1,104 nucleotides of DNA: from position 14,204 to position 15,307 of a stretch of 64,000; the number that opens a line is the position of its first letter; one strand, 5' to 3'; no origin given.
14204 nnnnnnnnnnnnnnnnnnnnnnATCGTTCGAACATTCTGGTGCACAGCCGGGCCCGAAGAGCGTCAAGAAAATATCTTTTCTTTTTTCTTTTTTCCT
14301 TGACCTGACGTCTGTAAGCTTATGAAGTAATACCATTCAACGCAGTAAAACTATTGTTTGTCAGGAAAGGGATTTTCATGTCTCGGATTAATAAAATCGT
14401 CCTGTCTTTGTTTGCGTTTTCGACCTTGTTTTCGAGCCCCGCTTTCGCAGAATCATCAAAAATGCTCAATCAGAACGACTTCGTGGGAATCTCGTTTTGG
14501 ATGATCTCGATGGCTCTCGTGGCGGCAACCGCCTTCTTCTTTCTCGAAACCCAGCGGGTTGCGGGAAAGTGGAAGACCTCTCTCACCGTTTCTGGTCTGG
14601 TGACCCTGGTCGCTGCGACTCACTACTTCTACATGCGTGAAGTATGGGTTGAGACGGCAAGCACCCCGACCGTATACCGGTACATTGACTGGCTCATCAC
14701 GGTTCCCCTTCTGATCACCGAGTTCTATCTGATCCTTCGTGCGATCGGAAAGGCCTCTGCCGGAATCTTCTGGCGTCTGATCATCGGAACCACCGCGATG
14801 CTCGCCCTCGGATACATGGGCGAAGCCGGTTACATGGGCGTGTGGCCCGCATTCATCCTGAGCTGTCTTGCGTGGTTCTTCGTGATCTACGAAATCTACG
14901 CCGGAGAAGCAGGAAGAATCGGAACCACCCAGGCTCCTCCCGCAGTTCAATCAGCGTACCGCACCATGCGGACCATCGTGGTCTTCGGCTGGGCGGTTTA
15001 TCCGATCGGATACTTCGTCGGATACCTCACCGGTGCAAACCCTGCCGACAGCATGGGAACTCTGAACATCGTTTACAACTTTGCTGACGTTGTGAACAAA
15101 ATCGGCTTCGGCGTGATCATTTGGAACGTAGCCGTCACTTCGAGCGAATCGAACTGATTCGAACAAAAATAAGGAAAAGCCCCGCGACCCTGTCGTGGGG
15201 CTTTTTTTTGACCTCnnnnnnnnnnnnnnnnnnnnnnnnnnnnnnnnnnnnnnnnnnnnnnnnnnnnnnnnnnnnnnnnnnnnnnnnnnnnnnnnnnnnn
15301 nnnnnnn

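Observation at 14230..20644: Complete proteorhodopsin/retinal photosystem island (opsin + crtY-blh + crtE-crtI-crtB)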

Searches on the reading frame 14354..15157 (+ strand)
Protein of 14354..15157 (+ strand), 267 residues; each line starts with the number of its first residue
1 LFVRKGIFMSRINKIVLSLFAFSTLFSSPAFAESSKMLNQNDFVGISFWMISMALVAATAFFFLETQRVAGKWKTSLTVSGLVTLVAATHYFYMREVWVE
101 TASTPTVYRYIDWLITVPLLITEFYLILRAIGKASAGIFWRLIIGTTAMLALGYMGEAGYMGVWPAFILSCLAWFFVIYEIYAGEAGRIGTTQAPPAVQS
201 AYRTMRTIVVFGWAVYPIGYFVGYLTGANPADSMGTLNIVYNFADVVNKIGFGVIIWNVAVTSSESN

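Call 3: search_protein_families(library=pfam, proteins=[window:14354-15157:+])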
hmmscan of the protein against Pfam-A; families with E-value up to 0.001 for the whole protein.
window:14354-15157:+ (267 aa): 1 family
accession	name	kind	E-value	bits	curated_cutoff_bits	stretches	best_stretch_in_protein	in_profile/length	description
PF01036.24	Bac_rhodopsin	-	2.3e-44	151.9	24.6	1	44-262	3-223/224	Bacteriorhodopsin-like protein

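Call 4: search_protein_families(library=ncbifam, proteins=[window:14354-15157:+])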
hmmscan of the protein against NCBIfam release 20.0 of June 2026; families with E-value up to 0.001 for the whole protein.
window:14354-15157:+ (267 aa): 0 families

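Call 5: search_solved_structures(query=window:14354-15157:+, show_alignments=3)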
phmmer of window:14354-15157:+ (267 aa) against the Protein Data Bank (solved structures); distinct sequences matched with E-value up to 0.001: 144 (the best 60 are shown).
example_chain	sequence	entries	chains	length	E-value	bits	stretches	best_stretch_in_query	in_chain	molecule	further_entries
8cqc_A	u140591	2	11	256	6.3e-89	301.1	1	22-265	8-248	Green-light absorbing proteorhodopsin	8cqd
7b03_A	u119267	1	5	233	9.4e-88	297.3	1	38-265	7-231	Proteorhodopsin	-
8cnk_A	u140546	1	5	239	1e-87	297.2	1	38-265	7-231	Green-light absorbing proteorhodopsin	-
2l6x_A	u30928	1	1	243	1.1e-87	297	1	38-265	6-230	Green-light absorbing proteorhodopsin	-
4knf_A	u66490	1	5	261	4.5e-78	265.6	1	22-265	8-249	Blue-light absorbing proteorhodopsin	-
4kly_A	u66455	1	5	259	2.3e-77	263.3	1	22-265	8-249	Blue-light absorbing proteorhodopsin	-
9r22_A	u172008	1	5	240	5.4e-71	242.4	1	37-264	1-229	microbial rhodopsin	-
4jq6_A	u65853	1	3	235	2.7e-65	223.7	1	37-265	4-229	Proteorhodopsin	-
9r23_A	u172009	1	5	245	1.2e-60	208.5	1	38-265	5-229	flotillin-associated rhodopsin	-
9r21_A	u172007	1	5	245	6.1e-59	202.9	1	38-265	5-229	flotillin-associated rhodopsin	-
9jov_A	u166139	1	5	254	4.2e-54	187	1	38-264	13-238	Proteorhodopsin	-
9jou_A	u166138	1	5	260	4.6e-54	186.9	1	38-264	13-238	Proteorhodopsin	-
4hyj_A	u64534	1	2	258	1.6e-36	129.3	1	47-262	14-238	Rhodopsin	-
9hfk_A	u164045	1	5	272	1.1e-26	97.1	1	53-263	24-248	Bacteriorhodopsin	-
9jtq_A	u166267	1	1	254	1.2e-26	97.1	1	49-257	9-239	Rhodopsin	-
3ddl_A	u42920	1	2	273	1.7e-20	76.8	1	52-265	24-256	Xanthorhodopsin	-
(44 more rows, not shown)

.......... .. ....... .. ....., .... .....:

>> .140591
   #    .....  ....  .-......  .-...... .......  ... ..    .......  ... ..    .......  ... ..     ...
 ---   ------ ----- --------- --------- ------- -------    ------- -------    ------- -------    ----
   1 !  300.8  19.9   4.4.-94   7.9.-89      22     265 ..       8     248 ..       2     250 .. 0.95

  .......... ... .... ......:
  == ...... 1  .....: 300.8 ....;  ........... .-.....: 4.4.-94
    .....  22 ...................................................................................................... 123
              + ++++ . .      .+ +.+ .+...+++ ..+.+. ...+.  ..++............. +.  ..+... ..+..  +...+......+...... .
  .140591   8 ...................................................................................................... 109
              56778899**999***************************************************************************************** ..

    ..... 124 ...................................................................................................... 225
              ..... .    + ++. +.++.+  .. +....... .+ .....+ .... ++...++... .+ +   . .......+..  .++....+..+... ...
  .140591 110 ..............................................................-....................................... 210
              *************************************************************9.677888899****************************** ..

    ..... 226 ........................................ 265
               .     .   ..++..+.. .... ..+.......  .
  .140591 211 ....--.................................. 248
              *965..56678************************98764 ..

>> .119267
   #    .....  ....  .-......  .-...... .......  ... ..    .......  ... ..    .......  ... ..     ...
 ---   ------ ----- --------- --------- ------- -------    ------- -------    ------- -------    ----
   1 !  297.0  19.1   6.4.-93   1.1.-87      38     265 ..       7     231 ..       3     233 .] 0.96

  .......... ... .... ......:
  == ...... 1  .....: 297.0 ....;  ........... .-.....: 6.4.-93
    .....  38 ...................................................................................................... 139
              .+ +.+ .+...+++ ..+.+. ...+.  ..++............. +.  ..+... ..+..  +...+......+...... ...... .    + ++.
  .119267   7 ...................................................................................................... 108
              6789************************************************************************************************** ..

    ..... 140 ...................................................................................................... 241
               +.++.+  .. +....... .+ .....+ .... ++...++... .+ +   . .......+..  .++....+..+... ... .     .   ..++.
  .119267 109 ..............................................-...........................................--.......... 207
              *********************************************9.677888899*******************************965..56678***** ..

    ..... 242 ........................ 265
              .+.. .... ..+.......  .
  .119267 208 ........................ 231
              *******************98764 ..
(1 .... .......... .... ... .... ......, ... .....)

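Call 6: find_homologous_proteins(query=window:14354-15157:+)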
Query window:14354-15157:+ (267 aa): 7242 proteins with E <= 0.001 among 8000 candidates; the best 120 are listed.
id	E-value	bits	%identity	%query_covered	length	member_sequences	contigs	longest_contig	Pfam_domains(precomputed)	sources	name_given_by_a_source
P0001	3.1e-142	491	86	97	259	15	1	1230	PF01036.25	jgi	jgi:bacteriorhodopsin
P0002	9.6e-142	489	86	97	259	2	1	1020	PF01036.25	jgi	-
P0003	8.7e-141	486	86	97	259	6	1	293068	PF01036.25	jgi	jgi:bacteriorhodopsin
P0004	1.2e-136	472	85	93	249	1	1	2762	PF01036.25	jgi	jgi:bacteriorhodopsin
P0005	2.9e-133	461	83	94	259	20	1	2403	PF01036.25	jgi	jgi:bacteriorhodopsin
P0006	2.4e-131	455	80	97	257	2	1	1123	PF01036.25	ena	-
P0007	3.6e-124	431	-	-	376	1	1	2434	PF01036.25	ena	-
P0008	1.7e-123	429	77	94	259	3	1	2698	PF01036.25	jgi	jgi:bacteriorhodopsin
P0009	7.7e-122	424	80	91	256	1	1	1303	PF01036.25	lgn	-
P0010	2.0e-121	423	77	96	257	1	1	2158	PF01036.25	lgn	-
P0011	1.7e-119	416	79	91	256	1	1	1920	PF01036.25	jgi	jgi:bacteriorhodopsin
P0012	3.7e-119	415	76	97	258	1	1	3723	PF01036.25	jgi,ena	jgi:bacteriorhodopsin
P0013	4.5e-119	415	77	94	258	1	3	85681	PF01036.25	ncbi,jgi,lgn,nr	ncbi:MAG: biphenyl 2,3-dioxygenase [Acidobacteria bacterium]|nr:biphenyl 2,3-dioxygenase [Acidobacte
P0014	4.8e-119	415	77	94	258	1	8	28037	PF01036.25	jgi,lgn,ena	-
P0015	5.2e-119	415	77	94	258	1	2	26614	PF01036.25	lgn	-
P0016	5.7e-119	414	79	88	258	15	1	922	PF01036.25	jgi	-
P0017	7.7e-119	414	79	91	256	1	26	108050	PF01036.25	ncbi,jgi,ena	jgi:bacteriorhodopsin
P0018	8.8e-119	414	77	94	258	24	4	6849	PF01036.25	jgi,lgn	jgi:bacteriorhodopsin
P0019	1.1e-118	414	76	94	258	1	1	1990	PF01036.25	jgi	jgi:bacteriorhodopsin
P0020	1.1e-118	413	76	94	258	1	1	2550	PF01036.25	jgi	jgi:bacteriorhodopsin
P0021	3.1e-118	412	76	94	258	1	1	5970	PF01036.25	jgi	jgi:bacteriorhodopsin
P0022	4.0e-118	412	76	94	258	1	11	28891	PF01036.25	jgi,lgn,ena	-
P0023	4.3e-118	412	76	94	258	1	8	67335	PF01036.25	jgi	-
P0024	7.0e-118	411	76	94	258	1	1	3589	PF01036.25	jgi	jgi:bacteriorhodopsin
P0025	1.0e-117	410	76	94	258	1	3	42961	PF01036.25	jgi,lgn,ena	-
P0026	2.9e-117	409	77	90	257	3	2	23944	PF01036.25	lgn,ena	-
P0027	4.2e-117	408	76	94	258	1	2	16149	PF01036.25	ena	-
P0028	4.8e-117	408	74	96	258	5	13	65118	PF01036.25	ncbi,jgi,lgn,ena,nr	ncbi:MAG: biphenyl 2,3-dioxygenase [Acidimicrobiia bacterium]|nr:biphenyl 2,3-dioxygenase [Acidimicr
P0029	5.9e-117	408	75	94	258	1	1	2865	PF01036.25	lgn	-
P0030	1.5e-115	403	79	87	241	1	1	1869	PF01036.25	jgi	jgi:bacteriorhodopsin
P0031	3.4e-114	399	68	99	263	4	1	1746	PF01036.25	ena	-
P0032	4.2e-114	398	77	85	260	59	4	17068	PF01036.25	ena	-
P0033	2.3e-113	396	74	89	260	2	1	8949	PF01036.25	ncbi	-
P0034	2.4e-113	396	77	85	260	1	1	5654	PF01036.25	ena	-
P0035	4.8e-113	395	71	94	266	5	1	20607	PF01036.25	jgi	jgi:bacteriorhodopsin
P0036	1.4e-112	394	75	85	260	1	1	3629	PF01036.25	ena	-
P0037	4.5e-112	392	76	85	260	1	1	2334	PF01036.25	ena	-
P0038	5.0e-112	392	70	96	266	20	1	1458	PF01036.25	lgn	-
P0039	6.0e-112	391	75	85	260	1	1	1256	PF01036.25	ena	-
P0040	6.1e-112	391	75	85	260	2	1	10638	PF01036.25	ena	-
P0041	6.7e-112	391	71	96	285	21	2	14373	PF01036.25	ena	-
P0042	7.0e-112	391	70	93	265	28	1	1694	PF01036.25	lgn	-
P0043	7.1e-112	391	73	91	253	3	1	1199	PF01036.25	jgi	jgi:bacteriorhodopsin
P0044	1.6e-111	390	71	94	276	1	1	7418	PF01036.25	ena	-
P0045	1.9e-111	390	72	91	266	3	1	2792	PF01036.25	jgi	-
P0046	2.3e-111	389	69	97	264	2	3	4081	PF01036.25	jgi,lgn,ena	jgi:bacteriorhodopsin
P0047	2.4e-111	389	71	95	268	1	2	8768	PF01036.25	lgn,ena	-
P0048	3.1e-111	389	68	100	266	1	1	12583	PF01036.25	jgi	jgi:bacteriorhodopsin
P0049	3.2e-111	389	71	91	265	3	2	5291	PF01036.25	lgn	-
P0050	4.1e-111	389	70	94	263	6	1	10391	PF01036.25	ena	-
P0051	4.2e-111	389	68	100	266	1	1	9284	PF01036.25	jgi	jgi:bacteriorhodopsin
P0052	4.3e-111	389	65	99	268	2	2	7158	PF01036.25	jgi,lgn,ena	-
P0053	4.7e-111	388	75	89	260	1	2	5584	PF01036.25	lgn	-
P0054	5.3e-111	388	68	96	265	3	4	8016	PF01036.25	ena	-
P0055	5.5e-111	388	72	91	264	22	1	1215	PF01036.25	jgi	jgi:bacteriorhodopsin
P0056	5.9e-111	388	72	91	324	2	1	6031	PF01036.25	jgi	jgi:bacteriorhodopsin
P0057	6.3e-111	388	71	92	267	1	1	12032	PF01036.25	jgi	jgi:bacteriorhodopsin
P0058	6.5e-111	388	71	91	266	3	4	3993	PF01036.25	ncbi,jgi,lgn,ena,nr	ncbi:biphenyl 2,3-dioxygenase [bacterium]|jgi:bacteriorhodopsin|nr:biphenyl 2,3-dioxygenase [bacteri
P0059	6.6e-111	388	72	91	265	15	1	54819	PF01036.25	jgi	-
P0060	6.9e-111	388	72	94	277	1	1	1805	PF01036.25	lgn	-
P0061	8.1e-111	388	71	92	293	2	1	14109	PF01036.25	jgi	jgi:bacteriorhodopsin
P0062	1.3e-110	387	68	96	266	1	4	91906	PF01036.25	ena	-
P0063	1.5e-110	387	69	97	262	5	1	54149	PF01036.25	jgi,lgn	jgi:bacteriorhodopsin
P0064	1.6e-110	387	69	96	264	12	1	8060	PF01036.25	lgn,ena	-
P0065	1.7e-110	387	71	94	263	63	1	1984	PF01036.25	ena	-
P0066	1.7e-110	387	73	88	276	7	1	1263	PF01036.25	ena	-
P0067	1.8e-110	387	71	90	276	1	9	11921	PF01036.25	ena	-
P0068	1.8e-110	387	71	92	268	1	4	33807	PF01036.25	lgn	-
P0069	1.9e-110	387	70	94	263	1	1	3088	PF01036.25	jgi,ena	-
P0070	1.9e-110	387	71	90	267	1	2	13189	PF01036.25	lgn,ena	-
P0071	2.1e-110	386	71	92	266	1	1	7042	PF01036.25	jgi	jgi:bacteriorhodopsin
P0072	2.4e-110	386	69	99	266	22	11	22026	PF01036.25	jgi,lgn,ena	jgi:bacteriorhodopsin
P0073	2.5e-110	386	74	89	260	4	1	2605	PF01036.25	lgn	-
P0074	3.3e-110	386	69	96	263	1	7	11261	PF01036.25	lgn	-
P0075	3.6e-110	386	73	88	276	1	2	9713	PF01036.25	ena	-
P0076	4.0e-110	385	68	95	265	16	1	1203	PF01036.25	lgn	-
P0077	4.6e-110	385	68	97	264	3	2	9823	PF01036.25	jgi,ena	jgi:bacteriorhodopsin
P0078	4.7e-110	385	69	97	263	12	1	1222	PF01036.25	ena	-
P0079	4.8e-110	385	67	98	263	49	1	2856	PF01036.25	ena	-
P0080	5.0e-110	385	73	88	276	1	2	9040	PF01036.25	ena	-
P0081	5.0e-110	385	72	91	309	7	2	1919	PF01036.25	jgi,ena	jgi:bacteriorhodopsin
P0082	5.2e-110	385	73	88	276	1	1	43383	PF01036.25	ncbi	-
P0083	5.5e-110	385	73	85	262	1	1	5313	PF01036.25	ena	-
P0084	5.9e-110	385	69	97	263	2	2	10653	PF01036.25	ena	-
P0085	6.2e-110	385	73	88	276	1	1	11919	PF01036.25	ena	-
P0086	6.3e-110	385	73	88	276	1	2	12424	PF01036.25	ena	-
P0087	6.7e-110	385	71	90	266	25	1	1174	PF01036.25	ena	-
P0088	8.3e-110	384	73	88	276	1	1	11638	PF01036.25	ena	-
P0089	8.3e-110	384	68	97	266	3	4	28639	PF01036.25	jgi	jgi:bacteriorhodopsin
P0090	8.4e-110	384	72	91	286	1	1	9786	PF01036.25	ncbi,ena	-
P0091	8.4e-110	384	72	91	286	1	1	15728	PF01036.25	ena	-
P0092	8.6e-110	384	70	92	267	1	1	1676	PF01036.25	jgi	jgi:bacteriorhodopsin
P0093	8.7e-110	384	74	89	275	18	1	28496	PF01036.25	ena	-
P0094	9.4e-110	384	73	88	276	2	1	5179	PF01036.25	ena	-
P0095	1.0e-109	384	69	96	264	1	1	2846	PF01036.25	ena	-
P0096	1.1e-109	384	73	88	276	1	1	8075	PF01036.25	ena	-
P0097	1.1e-109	384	69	96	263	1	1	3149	PF01036.25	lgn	-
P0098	1.1e-109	384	67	98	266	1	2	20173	PF01036.25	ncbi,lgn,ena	-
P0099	1.1e-109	384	69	97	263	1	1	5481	PF01036.25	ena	-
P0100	1.1e-109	384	76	91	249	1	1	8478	PF01036.25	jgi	jgi:bacteriorhodopsin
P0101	1.2e-109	384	70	91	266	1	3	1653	PF01036.25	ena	-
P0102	1.3e-109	384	71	90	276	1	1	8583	PF01036.25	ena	-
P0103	1.4e-109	384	69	97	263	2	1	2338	PF01036.25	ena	-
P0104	1.4e-109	384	74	86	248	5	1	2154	PF01036.25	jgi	jgi:bacteriorhodopsin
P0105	1.5e-109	384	69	97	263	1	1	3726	PF01036.25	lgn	-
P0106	1.6e-109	383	71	91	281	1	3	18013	PF01036.25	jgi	jgi:bacteriorhodopsin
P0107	1.6e-109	383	69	91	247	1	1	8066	PF01036.25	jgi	jgi:bacteriorhodopsin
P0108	1.8e-109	383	73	87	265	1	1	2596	PF01036.25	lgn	-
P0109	1.9e-109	383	72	90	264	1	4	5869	PF01036.25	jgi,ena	jgi:bacteriorhodopsin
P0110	2.3e-109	383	70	92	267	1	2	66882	PF01036.25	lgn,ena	-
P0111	2.4e-109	383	69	93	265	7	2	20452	PF01036.25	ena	-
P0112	3.2e-109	382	71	91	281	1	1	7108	PF01036.25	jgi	jgi:bacteriorhodopsin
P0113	3.2e-109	382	72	86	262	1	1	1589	PF01036.25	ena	-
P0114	3.5e-109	382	72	91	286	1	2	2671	PF01036.25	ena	-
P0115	3.5e-109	382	72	91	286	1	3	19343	PF01036.25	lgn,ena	-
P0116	3.5e-109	382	72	91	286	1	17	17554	PF01036.25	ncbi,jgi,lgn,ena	jgi:bacteriorhodopsin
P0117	4.0e-109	382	69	97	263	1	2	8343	PF01036.25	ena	-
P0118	4.0e-109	382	73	87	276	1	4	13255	PF01036.25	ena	-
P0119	4.3e-109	382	68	94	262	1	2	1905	PF01036.25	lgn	-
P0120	4.7e-109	382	68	94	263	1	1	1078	PF01036.25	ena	-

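Call 26: find_encoding_contigs(protein=P0003, flank=10000, max_places=3)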
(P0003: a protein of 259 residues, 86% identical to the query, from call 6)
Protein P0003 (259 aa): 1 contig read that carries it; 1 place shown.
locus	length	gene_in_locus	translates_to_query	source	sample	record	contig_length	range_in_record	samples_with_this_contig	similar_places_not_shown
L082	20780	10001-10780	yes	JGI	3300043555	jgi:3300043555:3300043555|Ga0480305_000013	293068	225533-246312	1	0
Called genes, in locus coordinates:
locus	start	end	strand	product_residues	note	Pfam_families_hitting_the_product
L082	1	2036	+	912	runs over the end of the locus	-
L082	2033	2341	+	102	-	-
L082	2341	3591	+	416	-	-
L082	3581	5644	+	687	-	-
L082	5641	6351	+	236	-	-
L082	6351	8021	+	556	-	-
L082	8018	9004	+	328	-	-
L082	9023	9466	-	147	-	PF13564:DoxX_2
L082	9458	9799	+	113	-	PF13564:DoxX_2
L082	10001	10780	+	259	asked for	PF01036:Bac_rhodopsin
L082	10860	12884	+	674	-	PF05834:Lycopene_cycl, PF15461:BCD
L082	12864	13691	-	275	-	PF00494:SQS_PSY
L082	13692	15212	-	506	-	PF00070:Pyr_redox (faint), PF00890:FAD_binding_2 (weak), PF01266:DAO (weak), PF03486:HI0933_like (faint), PF07992:Pyr_redox_2 (weak), PF12831:FAD_oxidored (weak), PF13450:NAD_binding_8, PF01593:Amino_oxidase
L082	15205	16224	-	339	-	PF00348:polyprenyl_synt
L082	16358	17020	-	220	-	PF01966:HD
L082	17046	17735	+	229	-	PF01648:ACPS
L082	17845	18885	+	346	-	PF00072:Response_reg, PF01590:GAF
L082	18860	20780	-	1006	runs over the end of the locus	-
